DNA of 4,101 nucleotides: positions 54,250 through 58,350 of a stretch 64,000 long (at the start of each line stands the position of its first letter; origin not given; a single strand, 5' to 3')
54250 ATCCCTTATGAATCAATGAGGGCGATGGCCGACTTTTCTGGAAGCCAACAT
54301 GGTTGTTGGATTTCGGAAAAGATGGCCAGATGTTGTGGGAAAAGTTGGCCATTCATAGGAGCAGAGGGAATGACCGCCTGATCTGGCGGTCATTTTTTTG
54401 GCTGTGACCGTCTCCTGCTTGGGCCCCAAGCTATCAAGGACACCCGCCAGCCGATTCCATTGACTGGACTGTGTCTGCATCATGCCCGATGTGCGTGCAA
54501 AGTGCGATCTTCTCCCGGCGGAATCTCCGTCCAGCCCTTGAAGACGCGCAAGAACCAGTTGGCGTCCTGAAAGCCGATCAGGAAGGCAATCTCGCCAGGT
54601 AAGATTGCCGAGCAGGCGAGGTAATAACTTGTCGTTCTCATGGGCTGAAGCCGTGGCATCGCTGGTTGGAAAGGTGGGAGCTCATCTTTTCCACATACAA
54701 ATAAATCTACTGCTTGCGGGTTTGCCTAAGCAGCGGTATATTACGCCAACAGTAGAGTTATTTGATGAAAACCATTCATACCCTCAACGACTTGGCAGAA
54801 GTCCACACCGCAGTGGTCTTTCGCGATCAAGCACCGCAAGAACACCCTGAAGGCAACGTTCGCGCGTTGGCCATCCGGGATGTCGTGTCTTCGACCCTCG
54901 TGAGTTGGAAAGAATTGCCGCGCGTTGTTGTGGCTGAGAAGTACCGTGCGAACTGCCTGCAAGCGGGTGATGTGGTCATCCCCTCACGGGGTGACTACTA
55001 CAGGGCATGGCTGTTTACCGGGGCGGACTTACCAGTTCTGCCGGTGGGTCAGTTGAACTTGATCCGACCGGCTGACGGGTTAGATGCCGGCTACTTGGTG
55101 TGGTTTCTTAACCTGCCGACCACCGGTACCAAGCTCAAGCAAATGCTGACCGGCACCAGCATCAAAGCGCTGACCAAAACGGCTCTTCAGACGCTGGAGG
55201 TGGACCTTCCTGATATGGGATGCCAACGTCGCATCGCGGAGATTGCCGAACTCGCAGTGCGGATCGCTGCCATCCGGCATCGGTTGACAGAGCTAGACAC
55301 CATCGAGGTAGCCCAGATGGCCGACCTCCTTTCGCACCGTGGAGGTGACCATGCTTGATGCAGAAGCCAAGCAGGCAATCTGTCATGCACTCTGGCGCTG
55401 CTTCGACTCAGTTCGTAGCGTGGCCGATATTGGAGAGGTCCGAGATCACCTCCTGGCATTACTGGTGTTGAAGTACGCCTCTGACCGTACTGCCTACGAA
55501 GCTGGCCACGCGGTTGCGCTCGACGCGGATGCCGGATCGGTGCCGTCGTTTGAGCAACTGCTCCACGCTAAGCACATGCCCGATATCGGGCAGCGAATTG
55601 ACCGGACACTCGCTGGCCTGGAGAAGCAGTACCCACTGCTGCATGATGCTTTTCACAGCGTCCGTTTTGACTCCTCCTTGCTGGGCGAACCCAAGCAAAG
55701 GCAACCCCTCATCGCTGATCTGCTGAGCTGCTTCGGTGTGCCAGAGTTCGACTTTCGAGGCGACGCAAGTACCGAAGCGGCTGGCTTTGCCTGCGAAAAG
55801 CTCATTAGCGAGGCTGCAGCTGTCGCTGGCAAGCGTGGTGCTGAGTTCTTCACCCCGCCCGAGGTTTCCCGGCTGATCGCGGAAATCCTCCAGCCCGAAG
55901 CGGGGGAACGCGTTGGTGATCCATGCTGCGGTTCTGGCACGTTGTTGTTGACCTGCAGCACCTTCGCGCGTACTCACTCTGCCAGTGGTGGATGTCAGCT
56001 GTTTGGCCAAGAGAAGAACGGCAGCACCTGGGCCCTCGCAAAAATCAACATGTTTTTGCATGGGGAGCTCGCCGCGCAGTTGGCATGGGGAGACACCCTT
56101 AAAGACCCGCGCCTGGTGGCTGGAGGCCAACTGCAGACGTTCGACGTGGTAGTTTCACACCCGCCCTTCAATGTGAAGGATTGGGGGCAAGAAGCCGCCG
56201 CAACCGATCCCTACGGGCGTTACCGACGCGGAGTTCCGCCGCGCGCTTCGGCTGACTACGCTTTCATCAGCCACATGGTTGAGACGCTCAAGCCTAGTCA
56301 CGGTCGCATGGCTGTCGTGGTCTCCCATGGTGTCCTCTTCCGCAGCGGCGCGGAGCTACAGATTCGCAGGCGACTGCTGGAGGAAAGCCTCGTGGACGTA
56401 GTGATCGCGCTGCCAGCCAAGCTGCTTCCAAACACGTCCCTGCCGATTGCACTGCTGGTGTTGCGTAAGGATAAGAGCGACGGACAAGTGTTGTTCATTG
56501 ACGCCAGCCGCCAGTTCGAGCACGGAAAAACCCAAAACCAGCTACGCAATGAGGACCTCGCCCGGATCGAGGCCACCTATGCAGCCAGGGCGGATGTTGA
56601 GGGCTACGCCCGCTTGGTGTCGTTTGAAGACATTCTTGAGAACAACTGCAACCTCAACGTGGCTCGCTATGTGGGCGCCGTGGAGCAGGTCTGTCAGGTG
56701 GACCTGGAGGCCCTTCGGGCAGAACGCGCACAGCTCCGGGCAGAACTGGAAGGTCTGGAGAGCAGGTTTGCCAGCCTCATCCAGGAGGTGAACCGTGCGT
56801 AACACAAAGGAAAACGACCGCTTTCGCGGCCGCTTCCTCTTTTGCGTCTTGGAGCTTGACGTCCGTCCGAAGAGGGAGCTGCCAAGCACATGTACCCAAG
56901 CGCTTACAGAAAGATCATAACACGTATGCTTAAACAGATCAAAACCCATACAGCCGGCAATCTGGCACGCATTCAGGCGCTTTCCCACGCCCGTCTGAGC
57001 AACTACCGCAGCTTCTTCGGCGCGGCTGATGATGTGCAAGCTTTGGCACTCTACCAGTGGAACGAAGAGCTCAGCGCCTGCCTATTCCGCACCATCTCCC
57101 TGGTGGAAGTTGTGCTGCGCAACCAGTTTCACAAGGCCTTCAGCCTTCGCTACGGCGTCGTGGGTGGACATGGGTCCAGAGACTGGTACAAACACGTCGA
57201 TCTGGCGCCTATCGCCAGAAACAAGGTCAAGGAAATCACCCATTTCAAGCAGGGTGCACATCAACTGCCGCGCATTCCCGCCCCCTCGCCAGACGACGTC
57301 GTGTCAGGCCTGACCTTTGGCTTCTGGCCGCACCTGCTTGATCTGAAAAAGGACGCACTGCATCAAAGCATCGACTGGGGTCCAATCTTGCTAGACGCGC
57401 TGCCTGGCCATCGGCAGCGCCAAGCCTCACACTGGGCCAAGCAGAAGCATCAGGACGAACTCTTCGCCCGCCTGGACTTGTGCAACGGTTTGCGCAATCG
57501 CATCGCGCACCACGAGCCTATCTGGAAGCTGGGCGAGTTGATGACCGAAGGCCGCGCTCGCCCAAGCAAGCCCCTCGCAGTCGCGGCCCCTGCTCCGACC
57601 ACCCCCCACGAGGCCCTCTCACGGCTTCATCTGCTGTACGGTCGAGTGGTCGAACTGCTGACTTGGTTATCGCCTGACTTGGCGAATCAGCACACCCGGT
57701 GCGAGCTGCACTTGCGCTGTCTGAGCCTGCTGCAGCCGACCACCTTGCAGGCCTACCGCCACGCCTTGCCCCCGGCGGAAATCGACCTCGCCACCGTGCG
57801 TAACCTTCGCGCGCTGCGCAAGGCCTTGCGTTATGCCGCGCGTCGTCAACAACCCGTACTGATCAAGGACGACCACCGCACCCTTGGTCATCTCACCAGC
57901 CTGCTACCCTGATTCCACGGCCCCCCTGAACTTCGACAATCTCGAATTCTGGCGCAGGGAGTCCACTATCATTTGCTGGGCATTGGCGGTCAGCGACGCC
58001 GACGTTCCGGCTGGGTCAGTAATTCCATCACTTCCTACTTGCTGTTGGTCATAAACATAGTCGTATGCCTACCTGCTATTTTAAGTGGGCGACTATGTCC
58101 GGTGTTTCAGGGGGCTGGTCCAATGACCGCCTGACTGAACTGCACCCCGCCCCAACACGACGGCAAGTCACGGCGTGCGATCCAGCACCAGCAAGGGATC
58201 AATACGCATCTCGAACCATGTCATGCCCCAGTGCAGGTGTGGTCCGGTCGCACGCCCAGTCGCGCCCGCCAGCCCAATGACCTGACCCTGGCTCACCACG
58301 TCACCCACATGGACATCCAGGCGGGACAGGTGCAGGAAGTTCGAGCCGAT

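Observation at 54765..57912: Half-HsdS + atypical HsdM + Abi_2 HEPN module with no HsdR: possible guarded-decoy defence system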

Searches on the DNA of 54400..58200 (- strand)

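Call 63: search_rna_families(source=window, start=54400, end=58200, threshold=evalue, max_evalue=1)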
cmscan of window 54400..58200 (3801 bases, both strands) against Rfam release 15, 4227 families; matches with E-value up to 1: 0.
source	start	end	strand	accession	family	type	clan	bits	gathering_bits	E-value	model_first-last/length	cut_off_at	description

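Call 73: build_rna_model(alignment_id=A6, structure=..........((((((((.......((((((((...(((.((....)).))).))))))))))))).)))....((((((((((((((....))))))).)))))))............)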
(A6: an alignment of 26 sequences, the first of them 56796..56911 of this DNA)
Model R1 built from alignment A6 (26 sequences, 119 columns); structure: as given.
model positions 116; base pairs 35; branch points 1; effective number of sequences 0.99; information 0.591 bits per position. Calibrated on 0.2 Mb of random sequence (short: E-values are rough).
structure used (alignment columns):
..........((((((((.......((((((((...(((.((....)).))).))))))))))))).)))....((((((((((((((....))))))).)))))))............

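Call 101: search_rna_families(sources=[L063, L064, L056], threshold=evalue, max_evalue=0.1)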
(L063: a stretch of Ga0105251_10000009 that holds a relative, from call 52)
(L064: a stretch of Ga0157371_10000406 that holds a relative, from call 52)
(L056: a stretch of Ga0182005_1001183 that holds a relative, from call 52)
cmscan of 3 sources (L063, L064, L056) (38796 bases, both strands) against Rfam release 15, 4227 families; matches with E-value up to 0.1: 6.
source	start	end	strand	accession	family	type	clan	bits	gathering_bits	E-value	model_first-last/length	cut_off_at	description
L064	3563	3759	-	RF00628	RgsA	Gene; sRNA;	-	180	88.4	1e-43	1-194/194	no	RgsA sRNA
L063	3010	3082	+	RF00005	tRNA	Gene; tRNA;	CL00001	73.2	29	2.5e-14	1-71/71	no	tRNA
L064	10397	10469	-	RF00005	tRNA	Gene; tRNA;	CL00001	72.3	29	4.3e-14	1-71/71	no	tRNA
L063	3010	3083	-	RF04354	Plastid-ycf2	Cis-reg;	-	36.2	65.7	0.00045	1-75/75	no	Plastid-ycf2 5UTR RNA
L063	4816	4948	+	RF01754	radC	Cis-reg;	-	35.8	40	0.002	1-149/149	no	radC RNA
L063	3059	3158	+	RF00106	RNAI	Gene; antisense;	-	33.6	47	0.013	1-102/102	no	RNAI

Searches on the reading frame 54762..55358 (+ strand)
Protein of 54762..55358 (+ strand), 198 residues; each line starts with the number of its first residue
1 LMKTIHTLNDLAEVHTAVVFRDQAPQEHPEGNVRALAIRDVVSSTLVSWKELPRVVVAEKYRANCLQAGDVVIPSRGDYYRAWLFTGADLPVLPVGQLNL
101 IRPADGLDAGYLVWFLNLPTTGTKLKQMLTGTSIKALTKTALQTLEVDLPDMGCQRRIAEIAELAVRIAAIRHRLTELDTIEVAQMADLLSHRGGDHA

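Call 3: search_protein_families(library=pfam, proteins=[window:54762-55358:+], max_evalue=0.01)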
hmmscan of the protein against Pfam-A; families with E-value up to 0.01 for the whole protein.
window:54762-55358:+ (198 aa): 1 family
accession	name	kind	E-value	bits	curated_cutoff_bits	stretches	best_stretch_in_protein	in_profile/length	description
PF01420.25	Methylase_S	-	0.00093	19.9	22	1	97-163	85-150/168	Type I restriction modification DNA specificity domain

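Call 4: search_protein_families(library=padloc, proteins=[window:54762-55358:+], max_evalue=0.01)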
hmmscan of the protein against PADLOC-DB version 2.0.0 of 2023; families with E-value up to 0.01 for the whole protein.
window:54762-55358:+ (198 aa): 74 families (the best 25 are shown)
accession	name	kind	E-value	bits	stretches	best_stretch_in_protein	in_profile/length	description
PDLC03199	Specificity_I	-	2.6e-15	54.9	1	8-175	3-170/208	Type I specificity subunit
PDLC03089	Specificity_I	-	5.4e-14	50.1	1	56-161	58-164/446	Type I specificity subunit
PDLC03107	Specificity_I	-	8.7e-14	49.4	1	3-176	3-170/392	Type I specificity subunit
PDLC03069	Specificity_I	-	2.2e-13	48.1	1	100-184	92-177/387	Type I specificity subunit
PDLC03087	Specificity_I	-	1.3e-12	45.3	1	7-161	19-176/418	Type I specificity subunit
PDLC03172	Specificity_I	-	5e-11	40.3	1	64-162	69-167/431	Type I specificity subunit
PDLC03086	Specificity_I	-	7.5e-11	39.6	1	58-171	64-180/458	Type I specificity subunit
PDLC03108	Specificity_I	-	9.3e-11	39.6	1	24-191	263-432/452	Type I specificity subunit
PDLC03068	Specificity_I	-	1.1e-10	39.3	1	7-161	8-161/403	Type I specificity subunit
PDLC03189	Specificity_I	-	2.3e-10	37.9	1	6-163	227-381/459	Type I specificity subunit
PDLC03066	Specificity_I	-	5.2e-10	36.7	1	58-173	73-193/441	Type I specificity subunit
PDLC03100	Specificity_I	-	8.2e-10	36.7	1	5-189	198-387/392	Type I specificity subunit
PDLC03119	Specificity_I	-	1.6e-09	35.1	1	5-172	5-169/393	Type I specificity subunit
PDLC03194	Specificity_I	-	2e-09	35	1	23-176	30-176/391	Type I specificity subunit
PDLC03179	Specificity_I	-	7.4e-09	33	1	21-183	412-577/589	Type I specificity subunit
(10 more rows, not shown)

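Call 24: find_related_loci(query=A1, collection=genome_contigs, flank=10000)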
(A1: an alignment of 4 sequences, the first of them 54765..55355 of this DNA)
Query A1 (197 aa) in genome_contigs; peptide patterns used: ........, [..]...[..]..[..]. (x = any residue, [..] = any of these).
36 stretches matched a pattern; 12 encode a relative of the query (tblastn E <= 1e-3); 12 distinct loci.
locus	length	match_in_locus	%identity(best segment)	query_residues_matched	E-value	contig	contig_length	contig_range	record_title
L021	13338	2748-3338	92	1-197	4e-122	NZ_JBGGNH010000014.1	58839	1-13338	MAG: Ideonella sp. isolate bin.038 k141_1452432, whole genome shotgun sequence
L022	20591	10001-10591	92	1-197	7e-122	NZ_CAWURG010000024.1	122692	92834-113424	MAG: uncultured Sphaerotilus sp. isolate HER22_SLD_2000_bin_38_1 HER22_SLD_2000_bin_38-read_76, whole genome shotgun seq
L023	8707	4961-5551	90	1-197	7e-116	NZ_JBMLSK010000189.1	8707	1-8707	MAG: Roseateles sp. isolate LE_481928 NODE_12577_length_8707_cov_11.327785, whole genome shotgun sequence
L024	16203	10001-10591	90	1-197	1e-115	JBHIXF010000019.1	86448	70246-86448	MAG: Comamonas sp. isolate MAG43 WDNA05_bin.26.orig_19, whole genome shotgun sequence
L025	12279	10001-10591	89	1-197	4e-115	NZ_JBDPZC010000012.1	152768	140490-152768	Roseateles flavus strain 2.12 contig12, whole genome shotgun sequence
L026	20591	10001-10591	88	1-197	8e-114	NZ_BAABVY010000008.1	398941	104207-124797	Acidovorax sp. FG27 sequence08, whole genome shotgun sequence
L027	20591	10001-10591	87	1-197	3e-111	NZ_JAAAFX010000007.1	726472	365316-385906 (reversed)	Variovorax boronicumulans strain Xaverov 112 NODE_12_length_726364_cov_15.207127, whole genome shotgun sequence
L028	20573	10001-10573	73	7-197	3e-89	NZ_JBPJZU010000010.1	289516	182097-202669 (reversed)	Variovorax sp. ZT4R33 NODE_10_length_289516_cov_62.067558, whole genome shotgun sequence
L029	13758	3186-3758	64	4-194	5e-77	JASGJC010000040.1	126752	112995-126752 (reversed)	MAG: Aquabacterium sp. isolate 5N395 JMF-2111-06-0005.ont.bin.395_39, whole genome shotgun sequence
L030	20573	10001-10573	59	7-197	3e-71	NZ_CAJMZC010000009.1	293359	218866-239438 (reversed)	Paraburkholderia sp. J12 9, whole genome shotgun sequence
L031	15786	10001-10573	59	7-197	2e-70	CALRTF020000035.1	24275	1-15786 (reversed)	MAG: Acidovorax caeni isolate JJ-JE56-12-2-m2-bin40 genome assembly, contig: JJ-RDS211-73-C133, whole genome shotgun seq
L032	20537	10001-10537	60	7-185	5e-69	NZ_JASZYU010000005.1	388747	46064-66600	Variovorax fucosicus strain J22R193 L64631_5, whole genome shotgun sequence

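Call 27: search_protein_families(library=pfam, proteins=[L027:12162-13016:+, L027:13044-14666:+, L027:14663-15970:+, L027:15977-16897:+, L027:16887-20231:+, L031:12090-12779:+, L031:12955-13803:+, L024:13167-14279:+, L029:6355-6780:+], max_evalue=0.01)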
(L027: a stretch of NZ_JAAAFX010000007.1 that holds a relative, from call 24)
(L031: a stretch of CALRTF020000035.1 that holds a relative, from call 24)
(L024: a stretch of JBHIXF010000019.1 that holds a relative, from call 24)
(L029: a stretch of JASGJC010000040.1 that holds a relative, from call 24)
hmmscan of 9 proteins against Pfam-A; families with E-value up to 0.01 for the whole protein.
L027:12162-13016:+ (284 aa): 1 family
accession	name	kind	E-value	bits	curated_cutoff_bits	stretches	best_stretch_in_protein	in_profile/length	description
PF07751.16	Abi_2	-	4.4e-08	34.1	25.6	1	15-200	2-183/184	Abi-like protein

L027:13044-14666:+ (540 aa): 4 families
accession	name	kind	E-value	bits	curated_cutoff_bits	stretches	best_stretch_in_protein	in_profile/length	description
PF02384.22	N6_Mtase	-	1.1e-91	307.8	20.4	1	148-501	3-310/311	N-6 DNA Methylase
PF12161.14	HsdM_N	-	4.2e-22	79.7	24.5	1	8-135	1-135/135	HsdM N-terminal domain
PF01170.24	UPF0020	-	5.8e-07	29.8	22.3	1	184-285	21-132/197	RMKL-like, methyltransferase domain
PF07669.17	Eco57I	-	0.0065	17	25.3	0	271-371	71-145/171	Eco57I restriction-modification methylase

L027:14663-15970:+ (435 aa): 1 family
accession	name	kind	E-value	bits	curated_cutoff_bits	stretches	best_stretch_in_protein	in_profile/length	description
PF01420.25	Methylase_S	-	2.1e-22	80.6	22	2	226-404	1-160/168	Type I restriction modification DNA specificity domain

L027:15977-16897:+ (306 aa): 2 families
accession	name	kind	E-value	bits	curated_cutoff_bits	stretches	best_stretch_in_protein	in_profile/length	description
PF12872.13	OST-HTH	-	1.5e-08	34.8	23.8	1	214-280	6-65/71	OST-HTH/LOTUS domain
PF12358.13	DUF3644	-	0.0038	17.3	27.6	1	97-156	62-123/183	Domain of unknown function (DUF3644)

L027:16887-20231:+ (1114 aa): 6 families
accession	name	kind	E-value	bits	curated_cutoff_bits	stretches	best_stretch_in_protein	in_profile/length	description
PF18766.7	SWI2_SNF2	-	4.1e-64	216.7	26.7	1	284-569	1-217/221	SWI2/SNF2 ATPase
PF04313.20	HSDR_N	-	1.6e-28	100.4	25.1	1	22-218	4-195/198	Type I restriction enzyme R protein N terminus (HSDR_N)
PF22679.2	T1R_D3-like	-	1.1e-20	75.1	27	1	720-786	97-157/158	Type I restriction enzyme subunit R domain 3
PF04851.21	ResIII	-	3.6e-15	56.7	22.5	1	280-506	3-162/164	Type III restriction enzyme, res subunit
PF11867.13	T1RH-like_C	-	5.9e-05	23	26.8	1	823-1026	42-233/329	Type I restriction enzyme HindI endonuclease subunit-like, C-terminal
PF00270.35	DEAD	-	0.0044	17.2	26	0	310-362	23-74/167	DEAD/DEAH box helicase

L031:12090-12779:+ (229 aa): 2 families
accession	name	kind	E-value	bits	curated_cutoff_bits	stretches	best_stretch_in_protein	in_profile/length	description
PF13560.12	HTH_31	-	0.00026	21.7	27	1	22-65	8-52/64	Helix-turn-helix domain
PF01381.28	HTH_3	-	0.0012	19.3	23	1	22-52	3-33/55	Helix-turn-helix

L031:12955-13803:+ (282 aa): 0 families

L024:13167-14279:+ (370 aa): 3 families
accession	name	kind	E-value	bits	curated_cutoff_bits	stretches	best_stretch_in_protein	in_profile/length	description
PF02384.22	N6_Mtase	-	2.1e-58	198.5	20.4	1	148-368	3-191/311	N-6 DNA Methylase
PF12161.14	HsdM_N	-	4.7e-20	73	24.5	1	8-135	1-135/135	HsdM N-terminal domain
PF01170.24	UPF0020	-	1.4e-07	31.8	22.3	1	184-286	21-132/197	RMKL-like, methyltransferase domain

L029:6355-6780:+ (141 aa): 0 families

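Call 52: find_related_loci(query=A2, collection=metagenome_contigs, flank=7000)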
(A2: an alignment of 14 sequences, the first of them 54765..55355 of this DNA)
Query A2 (197 aa) in metagenome_contigs; peptide patterns used: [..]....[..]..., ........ (x = any residue, [..] = any of these).
89 stretches matched a pattern; 26 encode a relative of the query (tblastn E <= 1e-3); 26 distinct loci.
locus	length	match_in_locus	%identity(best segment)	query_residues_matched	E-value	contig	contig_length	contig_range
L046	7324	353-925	73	7-197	7e-88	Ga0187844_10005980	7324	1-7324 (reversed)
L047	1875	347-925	63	2-194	8e-84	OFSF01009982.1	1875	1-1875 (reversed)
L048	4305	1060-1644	61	3-197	3e-76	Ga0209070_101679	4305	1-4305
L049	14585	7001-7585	61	2-196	1e-74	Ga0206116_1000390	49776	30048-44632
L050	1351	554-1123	60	4-193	5e-79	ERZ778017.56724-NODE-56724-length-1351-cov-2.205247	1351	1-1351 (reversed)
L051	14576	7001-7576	60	5-196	8e-74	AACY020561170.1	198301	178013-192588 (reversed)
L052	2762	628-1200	60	7-197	7e-74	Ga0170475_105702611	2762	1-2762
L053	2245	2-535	61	16-193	5e-72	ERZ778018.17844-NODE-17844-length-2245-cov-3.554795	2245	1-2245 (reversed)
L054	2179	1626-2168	59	7-187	3e-71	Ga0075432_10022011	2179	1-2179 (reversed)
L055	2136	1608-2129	61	5-178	4e-70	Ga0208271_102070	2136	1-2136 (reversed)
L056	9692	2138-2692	57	7-191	8e-68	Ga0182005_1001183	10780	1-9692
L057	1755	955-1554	55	2-197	1e-70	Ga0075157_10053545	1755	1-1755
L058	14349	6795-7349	57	7-191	1e-67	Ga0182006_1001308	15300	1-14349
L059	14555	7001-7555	57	7-191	1e-67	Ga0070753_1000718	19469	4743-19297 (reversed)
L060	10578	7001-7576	55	7-197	3e-67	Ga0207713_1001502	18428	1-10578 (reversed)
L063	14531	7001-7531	58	7-183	5e-65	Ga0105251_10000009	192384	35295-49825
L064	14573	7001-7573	55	7-197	7e-65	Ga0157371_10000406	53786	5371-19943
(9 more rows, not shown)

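Call 56: search_protein_families(library=pfam, proteins=[L048:3115-3657:+, L049:9024-10250:-, L049:10385-14197:-, L063:9244-10233:+, L064:9195-10190:+, L056:4306-5247:+, L046:3140-3601:+, L046:3592-4182:+, L058:4022-6388:-], max_evalue=0.01)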
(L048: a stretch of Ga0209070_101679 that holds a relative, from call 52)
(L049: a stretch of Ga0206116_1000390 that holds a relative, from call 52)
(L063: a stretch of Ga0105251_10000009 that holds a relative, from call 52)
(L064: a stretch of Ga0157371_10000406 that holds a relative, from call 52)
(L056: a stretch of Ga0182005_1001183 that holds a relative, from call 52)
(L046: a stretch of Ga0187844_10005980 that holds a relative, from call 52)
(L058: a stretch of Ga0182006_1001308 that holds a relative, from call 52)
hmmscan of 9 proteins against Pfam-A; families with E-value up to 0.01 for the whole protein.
L048:3115-3657:+ (180 aa): 0 families

L049:9024-10250:- (408 aa): 0 families

L049:10385-14197:- (1270 aa): 1 family
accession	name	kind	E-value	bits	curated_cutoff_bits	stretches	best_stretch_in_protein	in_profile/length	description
PF12770.12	CHAT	-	2.8e-09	37.3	24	1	1023-1245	26-269/289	CHAT domain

L063:9244-10233:+ (329 aa): 1 family
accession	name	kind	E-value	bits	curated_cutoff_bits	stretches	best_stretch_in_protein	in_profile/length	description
PF07751.16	Abi_2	-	1.3e-50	172.8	25.6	1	33-244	1-184/184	Abi-like protein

L064:9195-10190:+ (331 aa): 1 family
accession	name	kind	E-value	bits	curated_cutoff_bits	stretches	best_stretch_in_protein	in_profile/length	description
PF07751.16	Abi_2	-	1.4e-51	175.8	25.6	1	34-244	2-184/184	Abi-like protein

L056:4306-5247:+ (313 aa): 1 family
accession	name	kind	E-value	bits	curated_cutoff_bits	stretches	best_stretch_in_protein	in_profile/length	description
PF07751.16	Abi_2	-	4.7e-06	27.5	25.6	1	14-195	24-183/184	Abi-like protein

L046:3140-3601:+ (153 aa): 4 families
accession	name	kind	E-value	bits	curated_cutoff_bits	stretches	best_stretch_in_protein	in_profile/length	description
PF13560.12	HTH_31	-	1e-05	26.2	27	1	34-84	6-55/64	Helix-turn-helix domain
PF20432.4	Xre-like-HTH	-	0.00011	22.9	25.8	1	20-69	2-48/63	Antitoxin Xre-like helix-turn-helix domain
PF01381.28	HTH_3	-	0.00015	22.2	23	1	34-88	1-53/55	Helix-turn-helix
PF13443.12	HTH_26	-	0.0065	17.1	22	0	50-86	18-53/63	Cro/C1-type HTH DNA-binding domain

L046:3592-4182:+ (196 aa): 1 family
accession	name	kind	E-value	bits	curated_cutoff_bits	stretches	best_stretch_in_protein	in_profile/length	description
PF02661.23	Fic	-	9.2e-12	46.1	24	1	58-149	3-93/93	Fic/DOC family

L058:4022-6388:- (788 aa): 9 families
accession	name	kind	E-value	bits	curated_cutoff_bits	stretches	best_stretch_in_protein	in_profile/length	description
PF04851.21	ResIII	-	2.1e-46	158.3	22.5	1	166-322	4-163/164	Type III restriction enzyme, res subunit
PF08463.15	EcoEI_R_C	-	1.6e-37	129.6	24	1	628-786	1-163/163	EcoEI R protein C-terminal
PF18766.7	SWI2_SNF2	-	1.9e-21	77.2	26.7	1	169-365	1-194/221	SWI2/SNF2 ATPase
PF00270.35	DEAD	-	5e-14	52.8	26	1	172-324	6-164/167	DEAD/DEAH box helicase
PF04313.20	HSDR_N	-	4.8e-10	40.1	25.1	1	6-114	2-193/198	Type I restriction enzyme R protein N terminus (HSDR_N)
PF13588.12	HSDR_N_2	-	3.5e-08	34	25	1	32-113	14-96/110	Type I restriction enzyme R protein N terminus (HSDR_N)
PF00271.37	Helicase_C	-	2.8e-06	28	23.5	1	408-523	5-110/110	Helicase conserved C-terminal domain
PF25199.1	nSTAND_NTPase5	-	0.0015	18.8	34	0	165-229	19-84/145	Novel STAND NTPase 5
PF13086.12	AAA_11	-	0.0036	17.5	27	0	170-232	6-69/257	AAA domain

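Call 57: search_protein_families(library=padloc, proteins=[L048:3115-3657:+, L049:9024-10250:-, L049:10385-14197:-, L063:9244-10233:+, L064:9195-10190:+, L056:4306-5247:+], max_evalue=0.001)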
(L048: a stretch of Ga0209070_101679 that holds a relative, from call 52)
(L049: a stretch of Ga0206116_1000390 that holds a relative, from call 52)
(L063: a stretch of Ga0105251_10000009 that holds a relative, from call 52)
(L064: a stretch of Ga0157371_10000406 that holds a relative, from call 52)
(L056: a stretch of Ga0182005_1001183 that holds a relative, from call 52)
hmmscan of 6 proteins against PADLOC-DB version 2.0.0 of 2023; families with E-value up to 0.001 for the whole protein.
L048:3115-3657:+ (180 aa): 0 families

L049:9024-10250:- (408 aa): 0 families

L049:10385-14197:- (1270 aa): 0 families

L063:9244-10233:+ (329 aa): 1 family
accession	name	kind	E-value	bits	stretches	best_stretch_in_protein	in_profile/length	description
PDLC02344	AbiD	-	1.9e-55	186.5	1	4-306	3-258/277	AbiD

L064:9195-10190:+ (331 aa): 1 family
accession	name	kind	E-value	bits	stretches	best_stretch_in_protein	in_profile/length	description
PDLC02344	AbiD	-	2.9e-58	195.7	1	3-327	2-273/277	AbiD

L056:4306-5247:+ (313 aa): 1 family
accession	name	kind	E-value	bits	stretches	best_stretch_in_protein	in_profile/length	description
PDLC04038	PD-T4-5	-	4.4e-22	76.7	1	4-200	13-210/309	-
